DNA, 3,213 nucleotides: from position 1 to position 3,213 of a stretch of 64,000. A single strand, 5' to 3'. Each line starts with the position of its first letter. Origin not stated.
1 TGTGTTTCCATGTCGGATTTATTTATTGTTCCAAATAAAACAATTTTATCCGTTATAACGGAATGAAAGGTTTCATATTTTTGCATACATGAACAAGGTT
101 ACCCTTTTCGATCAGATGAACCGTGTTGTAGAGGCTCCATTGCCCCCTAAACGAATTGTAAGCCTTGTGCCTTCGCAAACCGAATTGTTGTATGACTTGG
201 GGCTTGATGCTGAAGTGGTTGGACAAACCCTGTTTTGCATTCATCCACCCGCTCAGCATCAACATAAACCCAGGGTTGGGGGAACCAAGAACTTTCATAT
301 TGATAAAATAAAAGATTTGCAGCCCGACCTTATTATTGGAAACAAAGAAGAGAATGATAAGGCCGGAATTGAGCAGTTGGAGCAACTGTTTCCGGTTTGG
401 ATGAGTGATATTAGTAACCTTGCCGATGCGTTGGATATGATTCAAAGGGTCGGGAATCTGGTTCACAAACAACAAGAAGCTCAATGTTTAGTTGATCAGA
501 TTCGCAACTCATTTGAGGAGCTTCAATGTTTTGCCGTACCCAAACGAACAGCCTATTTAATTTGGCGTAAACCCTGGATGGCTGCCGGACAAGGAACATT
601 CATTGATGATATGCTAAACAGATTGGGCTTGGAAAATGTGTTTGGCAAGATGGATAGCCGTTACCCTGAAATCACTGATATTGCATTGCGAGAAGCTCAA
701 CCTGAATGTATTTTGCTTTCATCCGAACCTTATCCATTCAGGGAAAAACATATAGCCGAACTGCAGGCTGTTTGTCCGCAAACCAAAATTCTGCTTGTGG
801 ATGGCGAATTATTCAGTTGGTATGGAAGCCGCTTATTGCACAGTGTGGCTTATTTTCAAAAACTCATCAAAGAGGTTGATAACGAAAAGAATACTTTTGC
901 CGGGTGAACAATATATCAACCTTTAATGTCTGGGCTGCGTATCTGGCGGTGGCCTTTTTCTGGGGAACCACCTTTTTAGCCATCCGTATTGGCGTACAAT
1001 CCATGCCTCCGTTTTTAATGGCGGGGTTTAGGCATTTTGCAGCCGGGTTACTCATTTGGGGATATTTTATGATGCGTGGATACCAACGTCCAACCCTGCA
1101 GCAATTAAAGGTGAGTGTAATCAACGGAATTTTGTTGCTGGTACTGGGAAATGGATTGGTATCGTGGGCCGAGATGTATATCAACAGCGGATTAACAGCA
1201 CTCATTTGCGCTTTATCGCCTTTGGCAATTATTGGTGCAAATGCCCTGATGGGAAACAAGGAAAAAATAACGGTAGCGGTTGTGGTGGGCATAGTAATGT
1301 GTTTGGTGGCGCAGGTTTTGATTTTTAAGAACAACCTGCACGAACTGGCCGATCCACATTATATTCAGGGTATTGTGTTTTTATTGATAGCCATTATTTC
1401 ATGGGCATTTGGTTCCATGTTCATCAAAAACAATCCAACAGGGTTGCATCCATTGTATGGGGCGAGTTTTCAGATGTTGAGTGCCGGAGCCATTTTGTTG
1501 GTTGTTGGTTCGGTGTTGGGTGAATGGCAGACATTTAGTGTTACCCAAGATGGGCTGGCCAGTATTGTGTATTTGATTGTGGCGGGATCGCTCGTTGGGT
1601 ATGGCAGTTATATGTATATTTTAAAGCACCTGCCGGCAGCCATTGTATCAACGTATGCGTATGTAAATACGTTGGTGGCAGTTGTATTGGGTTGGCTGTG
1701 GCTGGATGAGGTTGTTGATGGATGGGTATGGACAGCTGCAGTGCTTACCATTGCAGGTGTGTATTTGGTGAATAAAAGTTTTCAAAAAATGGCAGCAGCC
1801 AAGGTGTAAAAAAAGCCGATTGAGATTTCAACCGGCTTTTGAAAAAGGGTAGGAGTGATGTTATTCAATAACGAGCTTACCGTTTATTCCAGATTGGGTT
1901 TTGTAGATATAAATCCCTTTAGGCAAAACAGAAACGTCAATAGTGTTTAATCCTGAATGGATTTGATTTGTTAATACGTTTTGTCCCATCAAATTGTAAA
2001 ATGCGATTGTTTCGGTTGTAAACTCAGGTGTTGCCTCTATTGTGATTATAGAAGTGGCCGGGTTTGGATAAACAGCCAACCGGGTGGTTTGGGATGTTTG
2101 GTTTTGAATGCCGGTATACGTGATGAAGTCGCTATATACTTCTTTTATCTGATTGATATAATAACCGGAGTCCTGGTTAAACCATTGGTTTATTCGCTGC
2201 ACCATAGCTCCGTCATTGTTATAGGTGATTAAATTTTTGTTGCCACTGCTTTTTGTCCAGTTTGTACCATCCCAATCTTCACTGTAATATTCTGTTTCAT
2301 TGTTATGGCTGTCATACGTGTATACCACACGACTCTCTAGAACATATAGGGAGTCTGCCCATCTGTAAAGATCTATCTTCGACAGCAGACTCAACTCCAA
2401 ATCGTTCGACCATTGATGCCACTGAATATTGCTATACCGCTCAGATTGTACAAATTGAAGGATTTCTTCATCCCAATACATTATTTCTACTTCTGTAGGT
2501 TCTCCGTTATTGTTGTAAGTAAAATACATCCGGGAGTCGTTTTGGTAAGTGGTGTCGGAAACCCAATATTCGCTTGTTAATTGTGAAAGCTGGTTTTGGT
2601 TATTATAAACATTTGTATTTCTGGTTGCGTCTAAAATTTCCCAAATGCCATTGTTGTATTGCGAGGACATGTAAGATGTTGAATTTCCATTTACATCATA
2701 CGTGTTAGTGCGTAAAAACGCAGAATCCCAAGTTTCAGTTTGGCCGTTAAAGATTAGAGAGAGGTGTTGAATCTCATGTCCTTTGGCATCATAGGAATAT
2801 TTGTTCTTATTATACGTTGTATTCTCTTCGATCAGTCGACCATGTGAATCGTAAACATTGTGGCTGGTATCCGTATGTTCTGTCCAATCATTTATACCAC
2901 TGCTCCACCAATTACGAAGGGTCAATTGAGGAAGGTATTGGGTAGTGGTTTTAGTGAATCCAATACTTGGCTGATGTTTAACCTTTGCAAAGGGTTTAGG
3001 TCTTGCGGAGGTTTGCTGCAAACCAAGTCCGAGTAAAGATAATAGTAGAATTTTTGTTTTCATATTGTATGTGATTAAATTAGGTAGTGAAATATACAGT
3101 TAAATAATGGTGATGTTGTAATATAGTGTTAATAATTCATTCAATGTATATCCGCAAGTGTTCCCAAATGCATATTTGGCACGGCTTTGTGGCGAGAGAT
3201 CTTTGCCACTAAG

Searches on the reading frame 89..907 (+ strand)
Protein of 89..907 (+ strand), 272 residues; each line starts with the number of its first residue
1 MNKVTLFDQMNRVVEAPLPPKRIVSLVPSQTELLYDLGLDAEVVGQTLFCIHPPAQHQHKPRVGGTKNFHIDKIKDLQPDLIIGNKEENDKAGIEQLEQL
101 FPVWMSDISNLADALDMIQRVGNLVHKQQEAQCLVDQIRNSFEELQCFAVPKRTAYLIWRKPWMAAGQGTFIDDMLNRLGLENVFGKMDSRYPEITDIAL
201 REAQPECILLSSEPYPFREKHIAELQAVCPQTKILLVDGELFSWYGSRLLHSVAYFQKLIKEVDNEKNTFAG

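Call 31: search_protein_families(library=pfam, proteins=[window:89-907:+], max_evalue=0.00001)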
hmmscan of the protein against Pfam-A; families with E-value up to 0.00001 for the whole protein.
window:89-907:+ (272 aa): 1 family
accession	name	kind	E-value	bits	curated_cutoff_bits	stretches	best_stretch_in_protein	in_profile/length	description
PF01497.23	Peripla_BP_2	-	4.3e-24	85.7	27.5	1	23-219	1-208/235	Periplasmic binding protein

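Call 55: find_encoding_contigs(protein=window:89-907:+, flank=10000, max_places=5)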
Protein window:89-907:+ (272 aa): 3 contigs read that carry it; 2 places shown.
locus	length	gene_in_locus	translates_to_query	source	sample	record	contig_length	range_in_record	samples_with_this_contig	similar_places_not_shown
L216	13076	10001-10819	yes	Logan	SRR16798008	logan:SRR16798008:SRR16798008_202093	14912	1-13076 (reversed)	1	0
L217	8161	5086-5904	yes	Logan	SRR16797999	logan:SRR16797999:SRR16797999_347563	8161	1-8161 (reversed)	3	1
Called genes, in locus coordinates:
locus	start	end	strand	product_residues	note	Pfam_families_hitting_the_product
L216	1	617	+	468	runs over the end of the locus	PF00206:Lyase_1, PF10415:FumaraseC_C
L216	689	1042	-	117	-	PF00403:HMA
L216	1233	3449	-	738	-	PF13620:CarboxypepD_reg, PF13715:CarbopepD_reg_2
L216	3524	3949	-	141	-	-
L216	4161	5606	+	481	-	PF00171:Aldedh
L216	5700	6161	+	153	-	PF07609:DUF1572, PF12867:DinB_2 (weak)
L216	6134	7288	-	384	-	-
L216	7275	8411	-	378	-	PF13439:Glyco_transf_4, PF00534:Glycos_transf_1, PF13692:Glyco_trans_1_4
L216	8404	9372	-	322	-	PF00535:Glycos_transf_2, PF10111:Glyco_tranf_2_2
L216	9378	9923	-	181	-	PF13858:DUF4199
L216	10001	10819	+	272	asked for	PF01497:Peripla_BP_2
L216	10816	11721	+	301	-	PF00892:EamA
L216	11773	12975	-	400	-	PF18962:Por_Secre_tail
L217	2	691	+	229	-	?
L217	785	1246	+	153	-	PF07609:DUF1572, PF12867:DinB_2 (weak)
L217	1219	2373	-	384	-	-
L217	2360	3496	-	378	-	PF13439:Glyco_transf_4, PF00534:Glycos_transf_1, PF13692:Glyco_trans_1_4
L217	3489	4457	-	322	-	PF00535:Glycos_transf_2, PF10111:Glyco_tranf_2_2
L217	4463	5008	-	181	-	PF13858:DUF4199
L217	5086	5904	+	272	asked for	PF01497:Peripla_BP_2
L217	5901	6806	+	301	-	PF00892:EamA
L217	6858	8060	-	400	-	PF18962:Por_Secre_tail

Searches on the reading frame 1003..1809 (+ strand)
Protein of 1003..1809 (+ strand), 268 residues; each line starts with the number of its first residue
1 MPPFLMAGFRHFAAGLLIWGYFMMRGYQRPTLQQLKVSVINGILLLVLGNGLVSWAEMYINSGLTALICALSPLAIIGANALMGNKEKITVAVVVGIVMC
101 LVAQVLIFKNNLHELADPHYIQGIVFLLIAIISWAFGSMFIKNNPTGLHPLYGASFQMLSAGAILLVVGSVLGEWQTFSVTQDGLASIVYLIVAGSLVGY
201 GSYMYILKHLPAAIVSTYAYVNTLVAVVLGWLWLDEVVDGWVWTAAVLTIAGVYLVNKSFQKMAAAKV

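Call 31: search_protein_families(library=pfam, proteins=[window:1003-1809:+], max_evalue=0.00001)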
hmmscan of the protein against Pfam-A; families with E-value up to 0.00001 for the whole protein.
window:1003-1809:+ (268 aa): 1 family
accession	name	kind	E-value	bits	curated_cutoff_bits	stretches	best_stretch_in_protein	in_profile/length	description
PF00892.27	EamA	-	1e-28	100.7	28.2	2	123-257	3-134/135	EamA-like transporter family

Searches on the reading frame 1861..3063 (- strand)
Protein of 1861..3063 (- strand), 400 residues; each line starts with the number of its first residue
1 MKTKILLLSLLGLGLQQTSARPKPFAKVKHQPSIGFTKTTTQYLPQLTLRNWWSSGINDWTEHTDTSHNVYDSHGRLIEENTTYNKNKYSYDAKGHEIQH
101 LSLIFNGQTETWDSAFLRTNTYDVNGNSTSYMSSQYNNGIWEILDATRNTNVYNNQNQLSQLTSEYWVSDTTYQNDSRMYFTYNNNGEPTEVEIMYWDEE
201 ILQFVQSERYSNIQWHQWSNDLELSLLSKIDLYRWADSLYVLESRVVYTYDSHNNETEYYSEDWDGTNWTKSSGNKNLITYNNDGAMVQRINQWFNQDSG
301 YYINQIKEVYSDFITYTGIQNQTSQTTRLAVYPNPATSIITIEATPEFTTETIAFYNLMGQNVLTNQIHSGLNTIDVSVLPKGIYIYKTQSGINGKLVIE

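Call 27: find_encoding_contigs(protein=window:1861-3063:-, flank=3000, max_places=10)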
Protein window:1861-3063:- (400 aa): 3 contigs read that carry it; 1 place shown.
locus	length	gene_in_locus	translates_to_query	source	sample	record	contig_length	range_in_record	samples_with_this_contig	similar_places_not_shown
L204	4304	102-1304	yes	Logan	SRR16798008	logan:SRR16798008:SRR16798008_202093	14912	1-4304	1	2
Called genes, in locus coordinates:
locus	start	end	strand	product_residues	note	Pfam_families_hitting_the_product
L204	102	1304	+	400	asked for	PF18962:Por_Secre_tail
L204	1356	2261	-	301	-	PF00892:EamA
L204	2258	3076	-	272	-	PF01497:Peripla_BP_2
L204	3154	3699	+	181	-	PF13858:DUF4199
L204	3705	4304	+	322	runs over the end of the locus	PF00535:Glycos_transf_2, PF10111:Glyco_tranf_2_2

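Call 31: search_protein_families(library=pfam, proteins=[window:1861-3063:-], max_evalue=0.00001)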
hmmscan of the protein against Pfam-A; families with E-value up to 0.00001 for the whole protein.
window:1861-3063:- (400 aa): 1 family
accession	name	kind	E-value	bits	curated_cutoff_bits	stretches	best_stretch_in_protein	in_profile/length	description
PF18962.6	Por_Secre_tail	-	5.5e-13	49.5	27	1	331-394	1-67/75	Secretion system C-terminal sorting domain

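Call 42: find_homologous_proteins(query=window:1864-3063:-, max_evalue=1e-20)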
Query window:1864-3063:- (400 aa): 1 proteins with E <= 1e-20 among 4764 candidates.
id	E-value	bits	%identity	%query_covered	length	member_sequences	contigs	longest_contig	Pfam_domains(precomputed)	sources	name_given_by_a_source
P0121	1.6e-266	902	100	100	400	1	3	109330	PF18962.8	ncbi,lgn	-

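Call 49: find_encoding_contigs(protein=P0123, flank=10000, max_places=4)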
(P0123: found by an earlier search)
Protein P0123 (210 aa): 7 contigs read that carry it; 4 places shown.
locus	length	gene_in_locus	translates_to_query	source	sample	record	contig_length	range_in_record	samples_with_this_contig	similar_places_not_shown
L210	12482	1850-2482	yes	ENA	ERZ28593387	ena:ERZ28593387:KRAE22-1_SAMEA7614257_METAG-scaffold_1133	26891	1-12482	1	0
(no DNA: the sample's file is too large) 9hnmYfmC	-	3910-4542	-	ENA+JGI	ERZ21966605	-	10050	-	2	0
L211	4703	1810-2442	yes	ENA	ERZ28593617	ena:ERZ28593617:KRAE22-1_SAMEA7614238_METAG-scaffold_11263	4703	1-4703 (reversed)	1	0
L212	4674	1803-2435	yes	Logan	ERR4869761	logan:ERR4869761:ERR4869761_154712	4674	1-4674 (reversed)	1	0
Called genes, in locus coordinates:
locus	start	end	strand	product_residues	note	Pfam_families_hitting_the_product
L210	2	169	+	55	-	?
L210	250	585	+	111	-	PF11009:BrxC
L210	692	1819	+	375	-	PF13506:Glyco_transf_21, PF13641:Glyco_tranf_2_3, PF00535:Glycos_transf_2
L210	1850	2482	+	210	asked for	PF02527:GidB, PF13847:Methyltransf_31, PF13649:Methyltransf_25 (weak)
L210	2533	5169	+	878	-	PF13620:CarboxypepD_reg, PF13715:CarbopepD_reg_2, PF18939:DUF5686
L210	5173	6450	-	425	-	PF12698:ABC2_membrane_3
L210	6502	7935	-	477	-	PF14289:DUF4369 (weak), PF17127:DUF5106, PF00578:AhpC-TSA, PF08534:Redoxin, PF13905:Thioredoxin_8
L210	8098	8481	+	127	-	-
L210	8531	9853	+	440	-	PF17125:Methyltr_RsmF_N, PF01189:Methyltr_RsmB-F, PF13636:Methyltranf_PUA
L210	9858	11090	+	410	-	PF22458:RsmF-B_ferredox, PF01209:Ubie_methyltran (faint), PF01189:Methyltr_RsmB-F, PF13847:Methyltransf_31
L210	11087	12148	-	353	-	PF01594:AI-2E_transport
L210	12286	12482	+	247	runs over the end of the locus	PF00535:Glycos_transf_2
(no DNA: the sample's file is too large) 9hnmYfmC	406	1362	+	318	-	PF00890:FAD_binding_2 (faint), PF01134:GIDA (faint), PF01266:DAO (faint), PF07992:Pyr_redox_2, PF12831:FAD_oxidored (faint), PF13738:Pyr_redox_3, PF00070:Pyr_redox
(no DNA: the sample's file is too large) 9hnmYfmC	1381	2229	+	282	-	PF01738:DLH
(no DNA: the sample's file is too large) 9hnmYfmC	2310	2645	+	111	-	PF11009:BrxC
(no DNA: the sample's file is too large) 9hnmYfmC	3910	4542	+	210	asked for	PF02527:GidB, PF13847:Methyltransf_31, PF13649:Methyltransf_25 (weak)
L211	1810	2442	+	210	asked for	PF02527:GidB, PF13847:Methyltransf_31, PF13649:Methyltransf_25 (weak)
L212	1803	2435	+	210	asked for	PF02527:GidB, PF13847:Methyltransf_31, PF13649:Methyltransf_25 (weak)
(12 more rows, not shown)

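Call 50: find_encoding_contigs(protein=P0124, flank=10000, max_places=4)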
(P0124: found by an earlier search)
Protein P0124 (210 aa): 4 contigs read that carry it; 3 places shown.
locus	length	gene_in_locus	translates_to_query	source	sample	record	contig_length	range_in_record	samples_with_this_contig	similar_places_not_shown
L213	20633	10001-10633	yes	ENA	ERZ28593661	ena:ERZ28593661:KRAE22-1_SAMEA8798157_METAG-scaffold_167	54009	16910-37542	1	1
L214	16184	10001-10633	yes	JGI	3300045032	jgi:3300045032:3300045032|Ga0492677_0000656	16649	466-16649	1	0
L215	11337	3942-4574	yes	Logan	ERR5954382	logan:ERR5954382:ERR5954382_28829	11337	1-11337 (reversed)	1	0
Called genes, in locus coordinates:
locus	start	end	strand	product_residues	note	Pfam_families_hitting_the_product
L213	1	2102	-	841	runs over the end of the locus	PF13620:CarboxypepD_reg (weak), PF13715:CarbopepD_reg_2, PF18939:DUF5686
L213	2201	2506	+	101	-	PF06999:Suc_Fer-like (weak)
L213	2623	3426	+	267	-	PF28545:1TM_TonB_rel, PF03544:TonB_C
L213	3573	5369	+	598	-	PF01541:GIY-YIG, PF27096:UvrC_M, PF22920:UvrC_RNaseH, PF08459:UvrC_RNaseH_dom, PF14520:HHH_5 (faint)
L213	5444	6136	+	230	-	PF18962:Por_Secre_tail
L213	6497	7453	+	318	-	PF00890:FAD_binding_2 (faint), PF01134:GIDA (faint), PF01266:DAO (faint), PF07992:Pyr_redox_2, PF12831:FAD_oxidored (faint), PF13738:Pyr_redox_3, PF00070:Pyr_redox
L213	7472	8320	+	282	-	PF01738:DLH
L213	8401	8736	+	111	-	PF11009:BrxC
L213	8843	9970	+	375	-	PF13506:Glyco_transf_21, PF13641:Glyco_tranf_2_3, PF00535:Glycos_transf_2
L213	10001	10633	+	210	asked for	PF02527:GidB, PF13847:Methyltransf_31, PF13649:Methyltransf_25 (weak)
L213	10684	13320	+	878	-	PF13620:CarboxypepD_reg, PF13715:CarbopepD_reg_2, PF18939:DUF5686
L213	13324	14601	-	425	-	PF12698:ABC2_membrane_3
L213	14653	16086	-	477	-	PF14289:DUF4369 (weak), PF17127:DUF5106, PF00578:AhpC-TSA, PF08534:Redoxin, PF13905:Thioredoxin_8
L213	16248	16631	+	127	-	-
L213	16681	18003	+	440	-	PF17125:Methyltr_RsmF_N, PF01189:Methyltr_RsmB-F, PF13636:Methyltranf_PUA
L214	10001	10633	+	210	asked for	PF02527:GidB, PF13847:Methyltransf_31, PF13649:Methyltransf_25 (weak)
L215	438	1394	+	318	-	PF00890:FAD_binding_2 (faint), PF01134:GIDA (faint), PF01266:DAO (faint), PF07992:Pyr_redox_2, PF12831:FAD_oxidored (faint), PF13738:Pyr_redox_3, PF00070:Pyr_redox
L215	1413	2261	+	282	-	PF01738:DLH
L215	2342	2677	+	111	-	PF11009:BrxC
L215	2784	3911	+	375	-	PF13506:Glyco_transf_21, PF13641:Glyco_tranf_2_3, PF00535:Glycos_transf_2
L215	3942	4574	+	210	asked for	PF02527:GidB, PF13847:Methyltransf_31, PF13649:Methyltransf_25 (weak)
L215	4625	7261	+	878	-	PF13620:CarboxypepD_reg, PF13715:CarbopepD_reg_2, PF18939:DUF5686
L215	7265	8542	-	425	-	PF12698:ABC2_membrane_3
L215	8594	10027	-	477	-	PF14289:DUF4369 (weak), PF17127:DUF5106, PF00578:AhpC-TSA, PF08534:Redoxin, PF13905:Thioredoxin_8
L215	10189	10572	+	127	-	-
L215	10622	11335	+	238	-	?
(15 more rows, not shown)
